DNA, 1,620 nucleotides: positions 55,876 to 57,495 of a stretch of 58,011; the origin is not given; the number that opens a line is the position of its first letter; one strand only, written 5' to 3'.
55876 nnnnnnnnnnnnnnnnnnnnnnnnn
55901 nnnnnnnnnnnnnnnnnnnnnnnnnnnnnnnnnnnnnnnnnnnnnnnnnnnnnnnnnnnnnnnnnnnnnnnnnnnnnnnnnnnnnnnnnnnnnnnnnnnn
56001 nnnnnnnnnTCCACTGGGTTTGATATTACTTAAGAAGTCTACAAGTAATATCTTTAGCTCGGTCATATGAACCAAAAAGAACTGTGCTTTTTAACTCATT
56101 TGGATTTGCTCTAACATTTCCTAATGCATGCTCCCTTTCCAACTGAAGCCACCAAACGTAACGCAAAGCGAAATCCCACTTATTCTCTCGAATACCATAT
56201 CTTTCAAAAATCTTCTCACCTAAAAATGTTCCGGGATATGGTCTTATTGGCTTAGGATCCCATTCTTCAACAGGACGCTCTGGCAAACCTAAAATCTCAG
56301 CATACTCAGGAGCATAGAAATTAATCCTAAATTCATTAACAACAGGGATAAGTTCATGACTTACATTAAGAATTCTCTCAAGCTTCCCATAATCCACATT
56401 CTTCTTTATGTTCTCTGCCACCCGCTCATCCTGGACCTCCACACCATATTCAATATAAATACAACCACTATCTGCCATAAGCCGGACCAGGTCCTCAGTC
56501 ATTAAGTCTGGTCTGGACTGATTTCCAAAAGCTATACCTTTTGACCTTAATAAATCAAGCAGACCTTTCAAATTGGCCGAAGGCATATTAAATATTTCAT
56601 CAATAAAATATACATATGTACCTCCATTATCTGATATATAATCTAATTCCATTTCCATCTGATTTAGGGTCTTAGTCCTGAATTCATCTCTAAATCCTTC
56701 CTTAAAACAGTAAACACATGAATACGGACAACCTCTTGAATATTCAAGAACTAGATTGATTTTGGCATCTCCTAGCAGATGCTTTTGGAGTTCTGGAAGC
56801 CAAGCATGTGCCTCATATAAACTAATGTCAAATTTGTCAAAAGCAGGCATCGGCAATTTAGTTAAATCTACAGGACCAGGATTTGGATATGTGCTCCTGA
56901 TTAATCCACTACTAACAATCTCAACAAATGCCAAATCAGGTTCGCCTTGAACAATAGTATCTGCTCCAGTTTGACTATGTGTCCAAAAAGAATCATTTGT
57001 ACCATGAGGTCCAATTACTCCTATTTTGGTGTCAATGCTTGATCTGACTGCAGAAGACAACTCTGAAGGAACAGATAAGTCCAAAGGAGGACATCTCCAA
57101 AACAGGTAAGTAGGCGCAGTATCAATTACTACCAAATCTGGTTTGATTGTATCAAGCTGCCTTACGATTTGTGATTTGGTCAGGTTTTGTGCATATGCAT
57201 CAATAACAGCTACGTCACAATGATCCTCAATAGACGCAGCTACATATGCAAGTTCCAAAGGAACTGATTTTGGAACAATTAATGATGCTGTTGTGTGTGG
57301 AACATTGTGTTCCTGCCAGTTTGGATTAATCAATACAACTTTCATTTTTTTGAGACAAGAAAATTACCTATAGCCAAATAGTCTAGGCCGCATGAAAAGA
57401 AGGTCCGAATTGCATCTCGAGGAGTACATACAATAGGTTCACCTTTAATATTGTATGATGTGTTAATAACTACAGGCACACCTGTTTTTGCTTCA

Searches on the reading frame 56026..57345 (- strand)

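Call 63: search_protein_families(library=pfam, proteins=[window:56026-57345:-], max_evalue=0.0001)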
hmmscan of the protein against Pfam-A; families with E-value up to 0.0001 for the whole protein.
window:56026-57345:- (439 aa): 2 families
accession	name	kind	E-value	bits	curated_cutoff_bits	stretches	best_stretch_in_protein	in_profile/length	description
PF04055.27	Radical_SAM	-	1.8e-12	48.2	29.5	1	201-335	2-143/166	Radical SAM superfamily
PF02310.24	B12-binding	-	4.3e-06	27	32.1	1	28-143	13-120/121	B12 binding domain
